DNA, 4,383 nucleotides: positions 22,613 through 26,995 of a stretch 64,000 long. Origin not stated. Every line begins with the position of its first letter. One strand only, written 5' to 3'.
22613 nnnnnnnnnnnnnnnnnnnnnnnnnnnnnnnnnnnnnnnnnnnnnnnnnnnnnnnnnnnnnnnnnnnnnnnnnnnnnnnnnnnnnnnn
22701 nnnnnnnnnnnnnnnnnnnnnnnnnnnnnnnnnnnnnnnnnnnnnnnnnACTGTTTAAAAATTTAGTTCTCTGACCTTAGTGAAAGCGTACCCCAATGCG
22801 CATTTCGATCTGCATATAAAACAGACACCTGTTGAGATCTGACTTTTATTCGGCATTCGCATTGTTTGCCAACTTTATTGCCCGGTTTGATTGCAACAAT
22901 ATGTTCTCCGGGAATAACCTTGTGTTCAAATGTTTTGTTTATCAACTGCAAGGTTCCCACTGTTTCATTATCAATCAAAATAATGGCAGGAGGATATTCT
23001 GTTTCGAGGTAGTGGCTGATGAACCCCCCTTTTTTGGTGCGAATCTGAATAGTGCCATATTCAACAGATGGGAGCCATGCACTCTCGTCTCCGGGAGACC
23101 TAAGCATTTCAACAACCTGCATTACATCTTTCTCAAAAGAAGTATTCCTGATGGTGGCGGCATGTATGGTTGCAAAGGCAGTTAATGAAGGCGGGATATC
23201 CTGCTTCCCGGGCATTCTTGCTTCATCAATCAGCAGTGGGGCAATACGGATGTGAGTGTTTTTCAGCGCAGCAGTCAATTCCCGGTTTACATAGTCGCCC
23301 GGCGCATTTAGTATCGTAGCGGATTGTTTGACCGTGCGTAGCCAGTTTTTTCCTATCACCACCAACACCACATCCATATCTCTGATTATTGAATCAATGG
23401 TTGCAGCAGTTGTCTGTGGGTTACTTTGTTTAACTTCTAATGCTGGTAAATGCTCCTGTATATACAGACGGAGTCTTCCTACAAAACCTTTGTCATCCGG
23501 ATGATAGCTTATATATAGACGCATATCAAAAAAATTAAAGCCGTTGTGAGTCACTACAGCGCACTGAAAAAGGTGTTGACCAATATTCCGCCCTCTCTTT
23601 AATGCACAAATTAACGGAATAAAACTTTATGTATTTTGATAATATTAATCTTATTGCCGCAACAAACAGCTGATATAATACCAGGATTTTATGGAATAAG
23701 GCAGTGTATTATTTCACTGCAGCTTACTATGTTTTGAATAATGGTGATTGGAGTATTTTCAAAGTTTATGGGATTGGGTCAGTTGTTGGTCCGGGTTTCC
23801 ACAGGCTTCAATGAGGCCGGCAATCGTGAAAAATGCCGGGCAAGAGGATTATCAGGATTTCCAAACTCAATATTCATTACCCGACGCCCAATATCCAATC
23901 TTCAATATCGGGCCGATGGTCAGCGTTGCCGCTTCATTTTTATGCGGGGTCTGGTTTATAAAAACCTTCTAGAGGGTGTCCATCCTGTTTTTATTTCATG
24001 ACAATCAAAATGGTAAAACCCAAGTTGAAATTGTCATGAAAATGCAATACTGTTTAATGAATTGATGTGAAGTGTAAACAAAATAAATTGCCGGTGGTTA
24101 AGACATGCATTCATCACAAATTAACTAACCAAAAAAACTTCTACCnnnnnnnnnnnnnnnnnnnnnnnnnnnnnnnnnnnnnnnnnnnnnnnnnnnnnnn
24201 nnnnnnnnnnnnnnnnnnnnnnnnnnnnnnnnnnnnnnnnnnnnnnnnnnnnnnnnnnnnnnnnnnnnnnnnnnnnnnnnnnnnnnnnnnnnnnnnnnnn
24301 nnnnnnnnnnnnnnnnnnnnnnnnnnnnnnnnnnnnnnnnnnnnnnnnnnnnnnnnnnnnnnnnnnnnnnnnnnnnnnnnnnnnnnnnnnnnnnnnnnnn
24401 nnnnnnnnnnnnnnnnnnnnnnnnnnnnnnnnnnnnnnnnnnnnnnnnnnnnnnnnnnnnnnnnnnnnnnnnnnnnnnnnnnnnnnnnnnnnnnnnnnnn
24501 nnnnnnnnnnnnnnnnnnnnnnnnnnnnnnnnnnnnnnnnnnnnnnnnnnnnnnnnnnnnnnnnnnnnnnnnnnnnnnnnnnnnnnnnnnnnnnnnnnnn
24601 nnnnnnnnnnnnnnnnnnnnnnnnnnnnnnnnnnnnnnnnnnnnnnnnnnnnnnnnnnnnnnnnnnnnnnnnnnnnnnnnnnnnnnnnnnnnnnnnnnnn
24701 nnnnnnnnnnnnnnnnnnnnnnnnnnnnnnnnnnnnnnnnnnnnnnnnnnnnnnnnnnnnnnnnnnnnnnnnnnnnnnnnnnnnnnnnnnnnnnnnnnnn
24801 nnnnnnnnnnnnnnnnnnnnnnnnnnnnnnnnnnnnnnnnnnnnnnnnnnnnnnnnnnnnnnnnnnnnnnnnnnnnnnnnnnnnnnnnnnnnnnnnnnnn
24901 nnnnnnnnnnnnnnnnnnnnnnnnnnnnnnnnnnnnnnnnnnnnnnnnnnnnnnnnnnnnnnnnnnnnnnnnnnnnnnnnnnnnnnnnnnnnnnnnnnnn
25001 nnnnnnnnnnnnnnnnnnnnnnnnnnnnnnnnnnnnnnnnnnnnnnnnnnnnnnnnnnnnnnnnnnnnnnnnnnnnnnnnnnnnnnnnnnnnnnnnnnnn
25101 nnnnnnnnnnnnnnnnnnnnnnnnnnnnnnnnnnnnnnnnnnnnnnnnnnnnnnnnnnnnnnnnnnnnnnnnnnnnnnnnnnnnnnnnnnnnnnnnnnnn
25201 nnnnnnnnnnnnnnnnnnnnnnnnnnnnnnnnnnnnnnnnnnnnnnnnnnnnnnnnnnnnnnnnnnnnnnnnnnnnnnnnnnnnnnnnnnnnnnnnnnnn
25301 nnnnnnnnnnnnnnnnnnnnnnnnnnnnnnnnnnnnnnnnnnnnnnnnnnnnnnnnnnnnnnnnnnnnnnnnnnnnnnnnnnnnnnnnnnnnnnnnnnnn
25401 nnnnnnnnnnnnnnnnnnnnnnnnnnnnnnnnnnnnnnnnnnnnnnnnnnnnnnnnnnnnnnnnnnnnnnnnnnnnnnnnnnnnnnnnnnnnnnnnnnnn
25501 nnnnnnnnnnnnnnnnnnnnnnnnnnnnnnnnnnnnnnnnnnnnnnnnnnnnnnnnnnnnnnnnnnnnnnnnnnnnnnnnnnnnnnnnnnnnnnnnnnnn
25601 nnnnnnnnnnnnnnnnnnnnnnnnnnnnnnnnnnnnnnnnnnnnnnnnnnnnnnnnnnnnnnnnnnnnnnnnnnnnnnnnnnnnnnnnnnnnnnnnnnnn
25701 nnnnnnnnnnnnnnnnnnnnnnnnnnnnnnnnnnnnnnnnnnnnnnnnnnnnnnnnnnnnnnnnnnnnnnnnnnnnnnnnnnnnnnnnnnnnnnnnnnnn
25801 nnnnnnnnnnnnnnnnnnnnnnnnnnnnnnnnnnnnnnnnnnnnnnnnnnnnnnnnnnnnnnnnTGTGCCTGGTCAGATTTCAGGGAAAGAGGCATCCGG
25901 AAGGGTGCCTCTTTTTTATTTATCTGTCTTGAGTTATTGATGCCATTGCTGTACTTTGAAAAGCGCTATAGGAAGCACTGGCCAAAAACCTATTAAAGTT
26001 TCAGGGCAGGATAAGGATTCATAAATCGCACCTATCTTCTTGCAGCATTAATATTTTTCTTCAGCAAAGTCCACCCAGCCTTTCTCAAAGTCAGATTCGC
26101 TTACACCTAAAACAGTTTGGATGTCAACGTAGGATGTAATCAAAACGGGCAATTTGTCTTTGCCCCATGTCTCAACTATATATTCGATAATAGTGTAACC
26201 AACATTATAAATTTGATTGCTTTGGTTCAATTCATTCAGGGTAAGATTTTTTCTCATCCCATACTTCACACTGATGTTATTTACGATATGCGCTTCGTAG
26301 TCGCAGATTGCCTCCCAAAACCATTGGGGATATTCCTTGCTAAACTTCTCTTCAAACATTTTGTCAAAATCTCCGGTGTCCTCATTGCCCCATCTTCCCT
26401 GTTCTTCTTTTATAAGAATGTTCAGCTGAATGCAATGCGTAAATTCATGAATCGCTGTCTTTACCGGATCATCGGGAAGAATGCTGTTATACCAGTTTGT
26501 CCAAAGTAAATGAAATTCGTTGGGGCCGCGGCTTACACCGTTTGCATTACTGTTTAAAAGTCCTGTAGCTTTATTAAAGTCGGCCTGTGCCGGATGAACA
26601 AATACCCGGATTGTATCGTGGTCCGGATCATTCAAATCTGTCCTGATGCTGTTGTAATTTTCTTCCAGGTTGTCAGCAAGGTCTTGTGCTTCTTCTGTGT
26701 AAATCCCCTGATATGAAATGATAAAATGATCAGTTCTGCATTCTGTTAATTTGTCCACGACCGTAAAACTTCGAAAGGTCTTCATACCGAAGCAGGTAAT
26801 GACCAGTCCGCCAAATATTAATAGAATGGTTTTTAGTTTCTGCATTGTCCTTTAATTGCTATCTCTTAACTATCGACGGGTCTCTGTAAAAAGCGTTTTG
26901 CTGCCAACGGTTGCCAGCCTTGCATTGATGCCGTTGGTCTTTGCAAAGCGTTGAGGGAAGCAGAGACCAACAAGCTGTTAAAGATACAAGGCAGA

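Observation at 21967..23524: Tandem paralogous TIR + PEGA-like proteins with no known TIR-system partner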

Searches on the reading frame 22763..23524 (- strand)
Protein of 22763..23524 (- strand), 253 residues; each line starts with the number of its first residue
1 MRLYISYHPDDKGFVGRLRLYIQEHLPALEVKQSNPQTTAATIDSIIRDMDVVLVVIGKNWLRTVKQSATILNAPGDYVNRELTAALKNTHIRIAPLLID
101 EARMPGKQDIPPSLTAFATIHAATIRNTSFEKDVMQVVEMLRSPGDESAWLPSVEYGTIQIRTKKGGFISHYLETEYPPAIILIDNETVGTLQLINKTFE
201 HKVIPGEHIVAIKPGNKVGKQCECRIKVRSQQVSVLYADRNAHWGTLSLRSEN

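Call 3: search_protein_families(library=pfam, proteins=[window:22763-23524:-], max_evalue=1)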
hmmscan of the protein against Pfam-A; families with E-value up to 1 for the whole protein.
window:22763-23524:- (253 aa): 1 family
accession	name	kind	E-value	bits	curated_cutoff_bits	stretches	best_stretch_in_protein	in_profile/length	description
PF13676.11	TIR_2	-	9.6e-08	33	28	1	4-134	2-118/122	TIR domain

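Call 4: search_protein_families(library=padloc, proteins=[window:22763-23524:-], max_evalue=1)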
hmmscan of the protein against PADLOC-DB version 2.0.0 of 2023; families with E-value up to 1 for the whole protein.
window:22763-23524:- (253 aa): 0 families

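Call 5: search_protein_families(library=ncbifam, proteins=[window:22763-23524:-], max_evalue=1)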
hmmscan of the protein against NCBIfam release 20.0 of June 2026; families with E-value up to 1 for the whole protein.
window:22763-23524:- (253 aa): 0 families

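Call 10: find_homologous_proteins(query=window:22763-23524:-)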
Query window:22763-23524:- (253 aa): 8 proteins with E <= 0.001 among 403 candidates.
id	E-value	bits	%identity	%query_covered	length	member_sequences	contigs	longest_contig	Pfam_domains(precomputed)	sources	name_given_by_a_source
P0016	7.8e-165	564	100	100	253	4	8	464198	PF13676.12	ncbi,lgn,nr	ncbi:MAG: toll/interleukin-1 receptor domain-containing protein [Chitinophagales bacterium]|nr:toll/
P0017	6.3e-113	394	70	99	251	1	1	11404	-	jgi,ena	jgi:hypothetical protein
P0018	1.0e-104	368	66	100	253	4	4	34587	PF13676.12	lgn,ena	-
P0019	6.0e-99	349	67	94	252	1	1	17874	PF13676.12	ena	-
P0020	3.6e-95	336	60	100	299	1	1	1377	-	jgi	jgi:hypothetical protein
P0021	5.6e-91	323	59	100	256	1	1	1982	PF13676.12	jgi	jgi:hypothetical protein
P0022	2.4e-88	314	56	100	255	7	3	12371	-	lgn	-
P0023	2.3e-80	288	53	100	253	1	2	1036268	-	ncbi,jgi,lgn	jgi:hypothetical protein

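Call 26: find_encoding_contigs(protein=P0019, flank=10000, max_places=2)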
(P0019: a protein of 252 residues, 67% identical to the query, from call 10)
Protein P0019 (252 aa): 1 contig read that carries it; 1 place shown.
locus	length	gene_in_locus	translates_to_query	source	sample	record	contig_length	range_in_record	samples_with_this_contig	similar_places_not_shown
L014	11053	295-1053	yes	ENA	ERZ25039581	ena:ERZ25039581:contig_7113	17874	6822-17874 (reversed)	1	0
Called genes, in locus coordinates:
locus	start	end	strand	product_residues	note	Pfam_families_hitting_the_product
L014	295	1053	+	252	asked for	PF13676:TIR_2 (weak)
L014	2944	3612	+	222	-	PF00230:MIP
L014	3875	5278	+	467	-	-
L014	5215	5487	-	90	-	-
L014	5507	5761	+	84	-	-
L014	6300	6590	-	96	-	-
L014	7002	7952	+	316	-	PF03405:FA_desaturase_2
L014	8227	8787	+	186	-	-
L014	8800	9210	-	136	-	-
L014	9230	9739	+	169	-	-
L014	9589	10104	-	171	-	PF04542:Sigma70_r2 (weak), PF07638:Sigma70_ECF (weak), PF08281:Sigma70_r4_2, PF04545:Sigma70_r4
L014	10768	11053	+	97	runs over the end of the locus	PF03883:H2O2_YaaD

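Call 29: predict_structure(alignment_id=A2)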
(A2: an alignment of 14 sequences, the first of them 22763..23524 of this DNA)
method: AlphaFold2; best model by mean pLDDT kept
length: 253 residues; sequences in the alignment: 14
mean_pLDDT: 82.5   pTM: 0.58
mean pLDDT of the five models: 82.5, 78.6, 77.2, 77.0, 76.5
residues with pLDDT >= 90: 80; 70-90: 142; 50-70: 22; < 50: 9
segments of 3 or more residues with pLDDT < 50: 64-69, 152-154
pLDDT, mean of each block of 10 residues (from residue 1): 89 86 93 85 90 88 49 74 90 88 79 82 85 88 65 67 79 80 91 88 89 81 90 89 82 73
secondary structure, 60 per line:
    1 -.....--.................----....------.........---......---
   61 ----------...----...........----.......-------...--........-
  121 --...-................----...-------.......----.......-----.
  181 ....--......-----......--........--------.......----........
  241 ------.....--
elements in order: E2-6 H9-25 E30-33 H40-48 E52-57 H78-88 E93-99 H112-119 E123-125 H127-142 E157-163 H168-174 E180-184 E187-192 E198-203 E206-213 E222-228 E233-240 E247-251

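Call 32: search_protein_families(library=pfam, alignment_id=A2, max_evalue=0.1)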
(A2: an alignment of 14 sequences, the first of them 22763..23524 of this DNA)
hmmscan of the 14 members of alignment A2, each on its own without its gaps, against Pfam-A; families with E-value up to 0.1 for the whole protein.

A. member 1, window:22763-23524:- (253 aa): 1 family
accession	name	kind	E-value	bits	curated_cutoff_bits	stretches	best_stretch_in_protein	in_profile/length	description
PF13676.11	TIR_2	-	9.6e-08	33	28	1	4-134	2-118/122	TIR domain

B. families by the number of members that match (of 14 scanned): 8 families
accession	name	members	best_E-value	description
PF13676.11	TIR_2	14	1.1e-10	TIR domain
PF11008.14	DUF2846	6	0.00038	Protein of unknown function (DUF2846)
PF03170.19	BcsB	3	0.0026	Bacterial cellulose synthase subunit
PF01582.25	TIR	2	0.0024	TIR domain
PF14344.12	DUF4397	1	0.00056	Domain of unknown function (DUF4397)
PF22820.2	TcaA_3rd_4th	1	0.034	TcaA protein 3rd/4th domain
PF10134.15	RPA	1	0.077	Replication initiator protein A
PF23877.1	DUF7231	1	0.082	Family of unknown function (DUF7231)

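Call 41: fold_search(model_id=the predicted structure, library=pdb)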
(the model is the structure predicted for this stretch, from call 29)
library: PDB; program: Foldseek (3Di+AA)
matches with E <= 10: 1495; with E <= 0.001: 40
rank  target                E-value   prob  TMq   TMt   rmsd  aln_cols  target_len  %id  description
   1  9l2g_F                2.1e-06  1.00  0.44  0.19   3.3       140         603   18  Structure of SARM1 2C-mutant bound to M1 (released 2025-03-19)
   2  9l2g_A                2.1e-06  1.00  0.44  0.19   3.3       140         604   18  Structure of SARM1 2C-mutant bound to M1 (released 2025-03-19)
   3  9l2g_E                2.1e-06  1.00  0.44  0.19   3.3       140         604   18  Structure of SARM1 2C-mutant bound to M1 (released 2025-03-19)
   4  9l2g_H                2.1e-06  1.00  0.44  0.19   3.3       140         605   18  Structure of SARM1 2C-mutant bound to M1 (released 2025-03-19)
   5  9ugj_B                4.3e-06  1.00  0.45  0.77   3.1       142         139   15  Structure of SARM1 bound to SIR3-ADPR (released 2026-02-18)
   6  7cm5_A                4.6e-06  1.00  0.43  0.19   3.3       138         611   17  Full-length Sarm1 in a self-inhibited state (released 2020-10-21)
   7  6zfx_A                7.1e-06  1.00  0.44  0.19   3.6       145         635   18  hSARM1 GraFix-ed (released 2020-11-18)
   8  6o0v_D                1.9e-05  1.00  0.44  0.79   3.5       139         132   19  Crystal structure of the TIR domain G601P mutant from human SARM1, crystal form 2 (released 2019-09-04)
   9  9l2d_F                2.2e-05  1.00  0.43  0.19   3.1       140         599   17  Structure of SARM1 bound to M1 in the intermediate state 1 (released 2025-03-12)
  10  9l2d_A                2.2e-05  1.00  0.43  0.19   3.1       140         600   17  Structure of SARM1 bound to M1 in the intermediate state 1 (released 2025-03-12)
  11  9l2d_E                2.2e-05  1.00  0.43  0.19   3.1       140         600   17  Structure of SARM1 bound to M1 in the intermediate state 1 (released 2025-03-12)
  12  9l2d_H                2.2e-05  1.00  0.43  0.19   3.1       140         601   17  Structure of SARM1 bound to M1 in the intermediate state 1 (released 2025-03-12)
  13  6o0u_A                2.2e-05  1.00  0.44  0.76   3.6       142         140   16  Crystal structure of the TIR domain H685A mutant from human SARM1 (released 2019-09-04)
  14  4c6t_D                2.6e-05  1.00  0.42  0.62   4.0       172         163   13  Crystal structure of the RPS4 and RRS1 TIR domain heterodimer (released 2014-05-28)
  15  6o0q_A                2.9e-05  1.00  0.43  0.75   3.6       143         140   17  Crystal structure of the TIR domain from human SARM1 in complex with ribose (released 2019-09-04)
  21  4c6s                  3.9e-04  1.00  0.39  0.64   4.9       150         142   12  Crystal structure of the TIR domain from the Arabidopsis Thaliana disease resistance protein RRS1 (released 2014-05-28)
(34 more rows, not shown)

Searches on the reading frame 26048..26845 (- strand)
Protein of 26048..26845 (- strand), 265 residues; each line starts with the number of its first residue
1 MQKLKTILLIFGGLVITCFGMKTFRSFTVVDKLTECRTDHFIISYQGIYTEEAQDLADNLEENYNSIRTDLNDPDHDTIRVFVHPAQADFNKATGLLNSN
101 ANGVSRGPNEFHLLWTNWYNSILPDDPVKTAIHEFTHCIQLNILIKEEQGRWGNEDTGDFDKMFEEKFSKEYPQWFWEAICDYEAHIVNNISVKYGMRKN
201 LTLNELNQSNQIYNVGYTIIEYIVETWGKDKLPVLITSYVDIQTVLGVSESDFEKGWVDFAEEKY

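Call 20: search_protein_families(library=pfam, proteins=[window:26048-26845:-], max_evalue=0.001)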
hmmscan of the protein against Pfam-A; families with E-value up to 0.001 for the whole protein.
window:26048-26845:- (265 aa): 1 family
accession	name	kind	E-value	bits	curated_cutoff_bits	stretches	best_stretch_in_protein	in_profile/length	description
PF19527.4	DUF6055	-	7.7e-05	22.3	27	1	53-230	62-220/417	Family of unknown function (DUF6055)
